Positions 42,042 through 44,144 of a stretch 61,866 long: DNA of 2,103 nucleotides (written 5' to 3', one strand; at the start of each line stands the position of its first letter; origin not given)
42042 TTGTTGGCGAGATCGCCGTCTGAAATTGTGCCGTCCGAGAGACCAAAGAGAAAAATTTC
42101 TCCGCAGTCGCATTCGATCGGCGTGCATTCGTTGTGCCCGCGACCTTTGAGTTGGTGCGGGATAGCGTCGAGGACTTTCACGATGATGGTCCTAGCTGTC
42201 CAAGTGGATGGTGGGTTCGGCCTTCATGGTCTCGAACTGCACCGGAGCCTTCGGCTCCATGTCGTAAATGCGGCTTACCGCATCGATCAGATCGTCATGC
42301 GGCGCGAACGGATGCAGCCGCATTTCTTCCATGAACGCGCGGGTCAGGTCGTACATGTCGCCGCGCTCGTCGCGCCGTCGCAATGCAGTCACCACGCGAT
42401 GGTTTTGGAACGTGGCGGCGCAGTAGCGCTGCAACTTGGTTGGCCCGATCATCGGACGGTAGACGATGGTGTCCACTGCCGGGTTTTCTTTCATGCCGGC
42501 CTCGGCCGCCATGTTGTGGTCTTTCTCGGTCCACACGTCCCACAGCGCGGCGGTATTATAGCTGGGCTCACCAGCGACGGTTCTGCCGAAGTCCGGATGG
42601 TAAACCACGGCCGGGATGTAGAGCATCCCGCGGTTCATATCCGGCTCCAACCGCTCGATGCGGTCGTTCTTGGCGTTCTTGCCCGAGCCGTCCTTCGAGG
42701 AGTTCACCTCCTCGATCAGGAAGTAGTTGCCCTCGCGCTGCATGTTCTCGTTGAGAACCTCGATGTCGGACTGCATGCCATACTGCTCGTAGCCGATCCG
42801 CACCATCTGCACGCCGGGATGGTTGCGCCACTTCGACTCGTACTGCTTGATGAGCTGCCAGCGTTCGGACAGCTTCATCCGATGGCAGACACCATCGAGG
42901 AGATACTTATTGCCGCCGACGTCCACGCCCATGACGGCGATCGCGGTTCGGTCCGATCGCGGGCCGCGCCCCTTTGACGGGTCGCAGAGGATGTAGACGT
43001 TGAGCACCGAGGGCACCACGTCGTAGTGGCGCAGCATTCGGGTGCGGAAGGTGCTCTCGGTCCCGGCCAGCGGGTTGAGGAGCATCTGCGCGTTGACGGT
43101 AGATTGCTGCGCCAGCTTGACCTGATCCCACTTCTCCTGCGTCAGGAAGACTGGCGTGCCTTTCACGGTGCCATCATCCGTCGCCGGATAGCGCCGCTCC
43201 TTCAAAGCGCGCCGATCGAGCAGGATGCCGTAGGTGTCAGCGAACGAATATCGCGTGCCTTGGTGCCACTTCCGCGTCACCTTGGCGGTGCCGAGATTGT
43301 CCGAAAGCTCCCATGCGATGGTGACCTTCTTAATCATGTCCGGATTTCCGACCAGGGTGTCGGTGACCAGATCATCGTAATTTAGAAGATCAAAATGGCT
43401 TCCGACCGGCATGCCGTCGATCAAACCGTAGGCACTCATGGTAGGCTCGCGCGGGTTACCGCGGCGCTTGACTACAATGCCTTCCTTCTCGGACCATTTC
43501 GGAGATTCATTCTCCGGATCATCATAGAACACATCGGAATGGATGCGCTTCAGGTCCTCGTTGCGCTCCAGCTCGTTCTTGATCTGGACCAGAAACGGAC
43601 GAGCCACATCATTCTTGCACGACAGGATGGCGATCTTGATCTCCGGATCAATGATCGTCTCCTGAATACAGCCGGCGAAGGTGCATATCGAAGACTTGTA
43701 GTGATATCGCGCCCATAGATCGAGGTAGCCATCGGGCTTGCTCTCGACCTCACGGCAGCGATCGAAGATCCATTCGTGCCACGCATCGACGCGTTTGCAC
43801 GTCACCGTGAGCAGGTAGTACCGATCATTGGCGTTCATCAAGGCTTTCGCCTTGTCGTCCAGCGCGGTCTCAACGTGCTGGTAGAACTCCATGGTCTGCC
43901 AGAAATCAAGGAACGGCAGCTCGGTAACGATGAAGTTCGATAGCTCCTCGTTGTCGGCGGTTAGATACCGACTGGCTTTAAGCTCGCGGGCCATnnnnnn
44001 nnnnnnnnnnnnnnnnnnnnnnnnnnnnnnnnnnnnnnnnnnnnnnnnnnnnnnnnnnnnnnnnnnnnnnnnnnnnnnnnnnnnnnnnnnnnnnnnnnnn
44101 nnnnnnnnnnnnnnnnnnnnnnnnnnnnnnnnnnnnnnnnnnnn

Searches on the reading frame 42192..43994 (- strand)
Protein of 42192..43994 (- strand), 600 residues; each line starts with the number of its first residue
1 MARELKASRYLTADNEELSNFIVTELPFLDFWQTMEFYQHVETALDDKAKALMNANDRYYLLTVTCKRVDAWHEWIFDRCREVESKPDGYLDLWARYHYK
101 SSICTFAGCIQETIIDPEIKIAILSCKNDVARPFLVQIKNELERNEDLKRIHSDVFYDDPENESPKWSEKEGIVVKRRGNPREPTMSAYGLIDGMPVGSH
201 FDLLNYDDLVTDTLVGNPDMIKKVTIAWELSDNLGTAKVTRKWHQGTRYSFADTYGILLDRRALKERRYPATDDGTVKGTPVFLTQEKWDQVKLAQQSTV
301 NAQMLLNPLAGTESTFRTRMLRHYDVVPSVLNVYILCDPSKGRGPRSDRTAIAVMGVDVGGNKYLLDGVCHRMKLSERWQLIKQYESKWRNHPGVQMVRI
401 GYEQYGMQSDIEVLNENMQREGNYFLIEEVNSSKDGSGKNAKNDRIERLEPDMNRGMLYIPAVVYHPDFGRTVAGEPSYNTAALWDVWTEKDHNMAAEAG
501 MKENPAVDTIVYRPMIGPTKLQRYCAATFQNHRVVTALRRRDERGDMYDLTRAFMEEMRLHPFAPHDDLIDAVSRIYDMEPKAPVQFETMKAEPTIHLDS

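Call 8: search_protein_families(library=pfam, proteins=[window:42192-43994:-], max_evalue=0.01)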
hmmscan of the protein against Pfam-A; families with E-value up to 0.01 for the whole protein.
window:42192-43994:- (600 aa): 0 families

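Call 9: search_protein_families(library=phrogs, proteins=[window:42192-43994:-], max_evalue=0.001)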
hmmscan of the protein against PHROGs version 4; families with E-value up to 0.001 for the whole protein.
window:42192-43994:- (600 aa): 3 families
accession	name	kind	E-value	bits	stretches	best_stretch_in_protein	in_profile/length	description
phrog_38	-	head and packaging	8.2e-40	138.2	1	69-462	290-666/760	terminase large subunit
phrog_5573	-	head and packaging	2.1e-05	25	1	297-466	46-200/250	terminase large subunit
phrog_979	-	head and packaging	7.6e-05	22.5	0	314-386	414-494/642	terminase large subunit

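Call 65: find_related_loci(query=A4, collection=viral_contigs, flank=6000)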
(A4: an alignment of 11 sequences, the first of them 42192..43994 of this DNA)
Query A4 (600 aa) in viral_contigs; peptide patterns used: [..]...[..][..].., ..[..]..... (x = any residue, [..] = any of these).
265 stretches matched a pattern; 221 encode a relative of the query (tblastn E <= 1e-3); the best 80 are kept; 80 distinct loci.
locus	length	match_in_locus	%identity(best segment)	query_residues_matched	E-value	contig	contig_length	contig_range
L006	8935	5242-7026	67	1-600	0e+0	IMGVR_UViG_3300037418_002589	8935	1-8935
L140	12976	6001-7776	67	1-600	0e+0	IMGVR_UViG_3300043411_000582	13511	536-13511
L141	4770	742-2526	66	1-600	0e+0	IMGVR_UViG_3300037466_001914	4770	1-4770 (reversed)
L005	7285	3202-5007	65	1-600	0e+0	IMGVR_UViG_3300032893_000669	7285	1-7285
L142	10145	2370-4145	66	1-600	0e+0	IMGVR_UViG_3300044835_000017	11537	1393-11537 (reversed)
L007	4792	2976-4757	66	1-600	0e+0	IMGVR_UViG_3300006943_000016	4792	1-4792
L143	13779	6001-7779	67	1-600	0e+0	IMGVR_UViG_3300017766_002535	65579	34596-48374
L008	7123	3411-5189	66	3-600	0e+0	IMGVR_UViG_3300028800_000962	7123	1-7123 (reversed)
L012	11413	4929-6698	65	3-600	0e+0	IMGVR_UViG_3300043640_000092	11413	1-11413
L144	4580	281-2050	65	5-600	0e+0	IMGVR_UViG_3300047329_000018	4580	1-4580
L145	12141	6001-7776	65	3-600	0e+0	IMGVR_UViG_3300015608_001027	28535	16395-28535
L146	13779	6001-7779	65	3-600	0e+0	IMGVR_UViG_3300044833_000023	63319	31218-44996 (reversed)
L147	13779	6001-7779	64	1-600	0e+0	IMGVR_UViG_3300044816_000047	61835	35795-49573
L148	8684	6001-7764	63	3-600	0e+0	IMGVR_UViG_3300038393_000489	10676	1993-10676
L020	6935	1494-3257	63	3-600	0e+0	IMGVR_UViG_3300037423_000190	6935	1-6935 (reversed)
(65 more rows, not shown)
